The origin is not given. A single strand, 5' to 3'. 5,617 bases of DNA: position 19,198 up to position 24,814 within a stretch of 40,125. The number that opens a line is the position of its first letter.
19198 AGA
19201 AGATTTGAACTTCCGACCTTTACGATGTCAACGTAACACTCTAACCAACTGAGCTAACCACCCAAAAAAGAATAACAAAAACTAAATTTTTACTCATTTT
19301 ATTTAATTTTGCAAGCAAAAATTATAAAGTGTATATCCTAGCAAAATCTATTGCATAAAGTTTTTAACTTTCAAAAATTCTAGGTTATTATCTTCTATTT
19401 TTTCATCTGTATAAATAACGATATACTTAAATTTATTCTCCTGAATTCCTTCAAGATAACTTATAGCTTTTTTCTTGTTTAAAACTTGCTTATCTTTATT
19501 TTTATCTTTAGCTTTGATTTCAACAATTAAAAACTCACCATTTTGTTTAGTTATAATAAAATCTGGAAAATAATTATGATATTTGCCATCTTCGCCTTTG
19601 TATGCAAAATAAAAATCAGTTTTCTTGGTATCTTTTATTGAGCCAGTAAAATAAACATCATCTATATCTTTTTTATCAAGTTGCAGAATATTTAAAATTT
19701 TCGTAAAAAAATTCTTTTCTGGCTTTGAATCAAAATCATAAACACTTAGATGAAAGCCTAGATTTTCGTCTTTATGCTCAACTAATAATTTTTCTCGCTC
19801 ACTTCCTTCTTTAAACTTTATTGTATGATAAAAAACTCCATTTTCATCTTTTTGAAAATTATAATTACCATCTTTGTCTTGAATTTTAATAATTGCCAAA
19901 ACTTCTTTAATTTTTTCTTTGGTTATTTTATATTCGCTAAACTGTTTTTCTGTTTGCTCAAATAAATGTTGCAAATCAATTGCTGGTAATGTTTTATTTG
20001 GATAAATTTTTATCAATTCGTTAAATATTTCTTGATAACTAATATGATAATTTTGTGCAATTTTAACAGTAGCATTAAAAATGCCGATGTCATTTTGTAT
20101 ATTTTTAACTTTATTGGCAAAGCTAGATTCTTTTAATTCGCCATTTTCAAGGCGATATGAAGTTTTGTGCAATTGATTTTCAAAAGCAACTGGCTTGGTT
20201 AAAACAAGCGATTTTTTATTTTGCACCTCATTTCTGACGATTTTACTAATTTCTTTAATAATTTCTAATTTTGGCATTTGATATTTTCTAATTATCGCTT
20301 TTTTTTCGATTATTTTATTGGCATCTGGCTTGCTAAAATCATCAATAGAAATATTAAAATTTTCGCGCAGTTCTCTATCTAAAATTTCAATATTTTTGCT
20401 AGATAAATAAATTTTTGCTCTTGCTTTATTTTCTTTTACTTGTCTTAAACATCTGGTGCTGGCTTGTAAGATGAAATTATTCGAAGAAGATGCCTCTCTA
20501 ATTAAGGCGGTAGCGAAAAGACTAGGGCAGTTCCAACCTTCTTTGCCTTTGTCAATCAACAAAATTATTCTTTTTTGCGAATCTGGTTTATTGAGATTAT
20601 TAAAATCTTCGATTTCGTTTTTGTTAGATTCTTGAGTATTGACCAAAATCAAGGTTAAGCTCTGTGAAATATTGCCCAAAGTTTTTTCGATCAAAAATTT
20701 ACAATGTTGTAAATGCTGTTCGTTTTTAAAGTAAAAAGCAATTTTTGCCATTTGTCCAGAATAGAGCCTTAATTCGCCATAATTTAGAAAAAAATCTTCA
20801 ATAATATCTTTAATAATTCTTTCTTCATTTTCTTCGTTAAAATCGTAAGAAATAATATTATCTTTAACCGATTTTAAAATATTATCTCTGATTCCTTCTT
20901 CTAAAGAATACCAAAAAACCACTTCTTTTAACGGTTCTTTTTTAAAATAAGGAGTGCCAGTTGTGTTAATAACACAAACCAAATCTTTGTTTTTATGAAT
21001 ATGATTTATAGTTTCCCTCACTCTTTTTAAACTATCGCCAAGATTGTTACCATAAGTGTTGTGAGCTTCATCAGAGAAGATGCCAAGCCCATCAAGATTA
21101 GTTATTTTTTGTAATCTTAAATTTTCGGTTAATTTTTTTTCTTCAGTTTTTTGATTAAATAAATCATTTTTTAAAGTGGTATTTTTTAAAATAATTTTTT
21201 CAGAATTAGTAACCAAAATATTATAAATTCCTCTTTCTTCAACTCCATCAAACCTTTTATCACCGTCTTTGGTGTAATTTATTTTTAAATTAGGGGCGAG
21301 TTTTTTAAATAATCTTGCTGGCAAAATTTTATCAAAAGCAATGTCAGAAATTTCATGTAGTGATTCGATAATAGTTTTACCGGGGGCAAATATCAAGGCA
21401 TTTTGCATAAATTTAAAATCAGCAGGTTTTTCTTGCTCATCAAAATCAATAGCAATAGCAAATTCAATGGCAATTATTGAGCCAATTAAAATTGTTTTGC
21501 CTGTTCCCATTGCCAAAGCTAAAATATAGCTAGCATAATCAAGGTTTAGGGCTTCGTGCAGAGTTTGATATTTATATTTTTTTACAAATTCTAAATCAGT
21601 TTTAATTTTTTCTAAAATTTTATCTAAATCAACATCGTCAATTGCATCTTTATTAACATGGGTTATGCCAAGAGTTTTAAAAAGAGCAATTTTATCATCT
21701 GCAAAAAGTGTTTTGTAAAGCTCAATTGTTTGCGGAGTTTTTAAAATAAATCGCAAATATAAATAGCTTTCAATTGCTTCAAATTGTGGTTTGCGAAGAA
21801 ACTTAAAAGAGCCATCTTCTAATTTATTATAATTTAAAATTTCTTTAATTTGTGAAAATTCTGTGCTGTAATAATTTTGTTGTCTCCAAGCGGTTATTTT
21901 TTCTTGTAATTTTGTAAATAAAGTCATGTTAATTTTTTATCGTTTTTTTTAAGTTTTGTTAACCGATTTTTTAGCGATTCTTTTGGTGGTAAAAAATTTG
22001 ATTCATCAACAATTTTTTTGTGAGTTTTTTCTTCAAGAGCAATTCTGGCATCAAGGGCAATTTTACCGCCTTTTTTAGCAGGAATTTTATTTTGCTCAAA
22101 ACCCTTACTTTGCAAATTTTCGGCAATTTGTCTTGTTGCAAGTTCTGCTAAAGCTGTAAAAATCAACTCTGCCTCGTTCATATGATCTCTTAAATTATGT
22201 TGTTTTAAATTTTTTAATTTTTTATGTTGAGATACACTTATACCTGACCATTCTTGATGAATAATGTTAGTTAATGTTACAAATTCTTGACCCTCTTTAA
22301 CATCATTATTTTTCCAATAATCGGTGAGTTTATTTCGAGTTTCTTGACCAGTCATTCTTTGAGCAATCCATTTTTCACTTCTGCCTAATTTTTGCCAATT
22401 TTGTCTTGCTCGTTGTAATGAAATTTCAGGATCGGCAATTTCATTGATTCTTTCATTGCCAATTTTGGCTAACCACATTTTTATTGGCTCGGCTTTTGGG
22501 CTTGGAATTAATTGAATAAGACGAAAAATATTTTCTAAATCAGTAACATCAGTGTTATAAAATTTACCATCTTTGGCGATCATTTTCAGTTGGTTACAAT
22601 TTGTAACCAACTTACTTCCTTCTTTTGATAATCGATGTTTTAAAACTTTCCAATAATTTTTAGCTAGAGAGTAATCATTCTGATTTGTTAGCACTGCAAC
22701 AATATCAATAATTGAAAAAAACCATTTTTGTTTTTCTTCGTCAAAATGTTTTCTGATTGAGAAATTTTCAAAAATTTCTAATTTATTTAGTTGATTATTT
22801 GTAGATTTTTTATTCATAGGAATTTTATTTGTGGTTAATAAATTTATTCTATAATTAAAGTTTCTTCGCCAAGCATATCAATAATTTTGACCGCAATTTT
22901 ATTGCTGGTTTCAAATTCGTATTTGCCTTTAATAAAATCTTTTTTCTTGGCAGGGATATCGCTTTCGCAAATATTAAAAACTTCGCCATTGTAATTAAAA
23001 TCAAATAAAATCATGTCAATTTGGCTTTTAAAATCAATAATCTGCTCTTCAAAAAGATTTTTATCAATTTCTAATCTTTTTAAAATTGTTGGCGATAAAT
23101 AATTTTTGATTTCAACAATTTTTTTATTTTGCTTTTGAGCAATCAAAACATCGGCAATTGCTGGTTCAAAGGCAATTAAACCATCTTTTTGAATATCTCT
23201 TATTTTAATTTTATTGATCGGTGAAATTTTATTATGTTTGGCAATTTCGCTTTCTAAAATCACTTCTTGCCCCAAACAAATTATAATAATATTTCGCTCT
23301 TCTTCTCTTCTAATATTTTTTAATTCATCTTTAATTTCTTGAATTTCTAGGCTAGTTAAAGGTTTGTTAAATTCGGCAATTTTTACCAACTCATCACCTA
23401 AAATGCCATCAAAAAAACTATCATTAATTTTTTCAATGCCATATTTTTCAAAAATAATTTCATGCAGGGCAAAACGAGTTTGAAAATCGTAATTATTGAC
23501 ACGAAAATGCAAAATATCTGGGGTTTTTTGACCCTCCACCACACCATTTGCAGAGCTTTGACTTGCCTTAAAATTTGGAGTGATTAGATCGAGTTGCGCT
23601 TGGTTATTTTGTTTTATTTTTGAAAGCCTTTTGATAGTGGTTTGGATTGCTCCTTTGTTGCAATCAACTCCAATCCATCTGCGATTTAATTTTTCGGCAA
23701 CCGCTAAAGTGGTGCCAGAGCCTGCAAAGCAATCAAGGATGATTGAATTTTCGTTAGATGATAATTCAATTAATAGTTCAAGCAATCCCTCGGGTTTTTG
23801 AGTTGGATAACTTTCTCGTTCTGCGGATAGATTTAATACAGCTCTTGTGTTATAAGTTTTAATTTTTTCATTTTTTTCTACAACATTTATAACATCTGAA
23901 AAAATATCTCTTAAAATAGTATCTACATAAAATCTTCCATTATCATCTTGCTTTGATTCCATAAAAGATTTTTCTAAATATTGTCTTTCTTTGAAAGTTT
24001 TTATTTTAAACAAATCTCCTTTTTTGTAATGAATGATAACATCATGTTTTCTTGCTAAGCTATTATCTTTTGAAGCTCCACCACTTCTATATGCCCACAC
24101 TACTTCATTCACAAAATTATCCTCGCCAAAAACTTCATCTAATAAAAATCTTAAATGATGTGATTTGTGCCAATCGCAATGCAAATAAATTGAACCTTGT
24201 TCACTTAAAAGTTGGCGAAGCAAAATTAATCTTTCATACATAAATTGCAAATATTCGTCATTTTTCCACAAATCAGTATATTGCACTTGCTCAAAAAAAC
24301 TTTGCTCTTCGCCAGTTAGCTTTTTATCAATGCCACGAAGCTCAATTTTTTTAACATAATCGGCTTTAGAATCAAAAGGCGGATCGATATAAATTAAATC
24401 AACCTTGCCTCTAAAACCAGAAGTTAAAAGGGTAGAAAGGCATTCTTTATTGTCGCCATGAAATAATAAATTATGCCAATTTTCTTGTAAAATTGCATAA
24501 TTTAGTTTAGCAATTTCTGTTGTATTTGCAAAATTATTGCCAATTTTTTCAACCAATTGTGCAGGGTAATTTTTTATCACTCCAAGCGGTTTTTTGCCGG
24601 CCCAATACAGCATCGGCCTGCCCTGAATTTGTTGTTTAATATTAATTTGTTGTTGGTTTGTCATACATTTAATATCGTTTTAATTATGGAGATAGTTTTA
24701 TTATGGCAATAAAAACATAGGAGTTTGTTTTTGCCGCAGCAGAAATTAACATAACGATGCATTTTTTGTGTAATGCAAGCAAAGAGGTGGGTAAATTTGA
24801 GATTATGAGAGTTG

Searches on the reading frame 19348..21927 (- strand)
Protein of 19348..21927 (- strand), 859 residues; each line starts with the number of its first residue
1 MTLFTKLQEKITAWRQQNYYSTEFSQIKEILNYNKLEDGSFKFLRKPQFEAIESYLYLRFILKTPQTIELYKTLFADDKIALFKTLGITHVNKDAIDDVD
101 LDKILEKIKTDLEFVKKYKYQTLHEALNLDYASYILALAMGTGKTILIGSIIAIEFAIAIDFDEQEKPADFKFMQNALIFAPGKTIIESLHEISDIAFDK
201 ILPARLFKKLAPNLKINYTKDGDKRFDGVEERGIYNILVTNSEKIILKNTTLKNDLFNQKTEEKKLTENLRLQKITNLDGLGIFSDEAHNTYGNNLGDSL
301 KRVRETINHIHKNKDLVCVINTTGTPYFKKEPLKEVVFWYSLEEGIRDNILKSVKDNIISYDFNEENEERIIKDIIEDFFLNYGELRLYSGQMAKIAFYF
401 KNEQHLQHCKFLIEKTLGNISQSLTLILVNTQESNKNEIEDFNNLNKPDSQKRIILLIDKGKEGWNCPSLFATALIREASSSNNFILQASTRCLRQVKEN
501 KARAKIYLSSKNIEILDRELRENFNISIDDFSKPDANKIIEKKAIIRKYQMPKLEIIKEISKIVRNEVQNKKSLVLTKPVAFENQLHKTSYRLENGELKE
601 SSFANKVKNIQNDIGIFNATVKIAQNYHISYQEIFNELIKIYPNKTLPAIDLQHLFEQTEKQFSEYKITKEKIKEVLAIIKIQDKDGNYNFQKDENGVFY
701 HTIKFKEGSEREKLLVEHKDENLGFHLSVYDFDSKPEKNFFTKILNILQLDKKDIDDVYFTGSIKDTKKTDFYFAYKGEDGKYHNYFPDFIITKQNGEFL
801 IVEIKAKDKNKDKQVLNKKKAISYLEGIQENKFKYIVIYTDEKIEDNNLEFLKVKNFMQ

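Call 6: search_protein_families(library=ncbifam, proteins=[window:19348-21927:-], max_evalue=0.00001)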
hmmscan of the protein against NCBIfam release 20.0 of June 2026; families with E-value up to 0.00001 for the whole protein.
window:19348-21927:- (859 aa): 1 family
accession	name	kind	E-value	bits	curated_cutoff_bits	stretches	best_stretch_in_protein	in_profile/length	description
NF046055.1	restr_BPTD_3080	equivalog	6.6e-12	44.2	800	0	108-300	131-311/970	BPTD_3080 family restriction endonuclease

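Call 43: search_protein_families(library=pfam, proteins=[window:19348-21927:-], max_evalue=0.00001)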
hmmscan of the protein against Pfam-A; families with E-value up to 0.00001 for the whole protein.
window:19348-21927:- (859 aa): 0 families

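Call 75: search_protein_families(library=padloc, proteins=[window:19348-21927:-], max_evalue=0.01)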
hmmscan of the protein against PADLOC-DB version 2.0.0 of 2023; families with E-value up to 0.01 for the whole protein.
window:19348-21927:- (859 aa): 0 families

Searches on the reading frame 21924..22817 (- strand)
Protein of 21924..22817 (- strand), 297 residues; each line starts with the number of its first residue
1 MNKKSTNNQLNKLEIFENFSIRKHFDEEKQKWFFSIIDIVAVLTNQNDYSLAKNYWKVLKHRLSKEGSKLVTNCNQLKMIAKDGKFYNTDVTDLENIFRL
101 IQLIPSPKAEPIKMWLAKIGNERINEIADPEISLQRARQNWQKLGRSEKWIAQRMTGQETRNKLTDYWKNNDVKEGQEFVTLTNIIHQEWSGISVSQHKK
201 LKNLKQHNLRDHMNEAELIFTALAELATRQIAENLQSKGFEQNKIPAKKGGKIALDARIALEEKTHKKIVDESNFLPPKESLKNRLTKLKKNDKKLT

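Call 6: search_protein_families(library=ncbifam, proteins=[window:21924-22817:-], max_evalue=0.00001)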
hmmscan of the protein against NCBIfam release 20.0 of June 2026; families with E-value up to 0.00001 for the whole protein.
window:21924-22817:- (297 aa): 0 families

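Call 43: search_protein_families(library=pfam, proteins=[window:21924-22817:-], max_evalue=0.00001)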
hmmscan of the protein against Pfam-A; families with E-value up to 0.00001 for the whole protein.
window:21924-22817:- (297 aa): 1 family
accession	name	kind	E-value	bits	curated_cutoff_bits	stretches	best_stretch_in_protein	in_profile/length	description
PF02498.22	Bro-N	-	2e-07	31.9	25.6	1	25-117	5-91/96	BRO family, N-terminal domain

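Call 75: search_protein_families(library=padloc, proteins=[window:21924-22817:-], max_evalue=0.01)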
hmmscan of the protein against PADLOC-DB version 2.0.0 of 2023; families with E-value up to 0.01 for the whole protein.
window:21924-22817:- (297 aa): 2 families
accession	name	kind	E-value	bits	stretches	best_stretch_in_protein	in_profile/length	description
PDLC04920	PDC-S13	-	9.3e-115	380.8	1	10-292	4-283/286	-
PDLC04841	PDC-S04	-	2.4e-29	100.9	1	13-119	7-113/292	-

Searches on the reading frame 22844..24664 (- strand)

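Call 43: search_protein_families(library=pfam, proteins=[window:22844-24664:-], max_evalue=0.00001)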
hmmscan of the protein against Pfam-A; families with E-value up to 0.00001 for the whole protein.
window:22844-24664:- (606 aa): 2 families
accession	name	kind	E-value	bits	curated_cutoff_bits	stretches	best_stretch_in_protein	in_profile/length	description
PF01555.25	N6_N4_Mtase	-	1e-46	160.1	26.7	1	88-343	1-219/221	DNA methylase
PF03602.21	Cons_hypoth95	-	2.1e-07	31.2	24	0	50-139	71-165/182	Conserved hypothetical protein 95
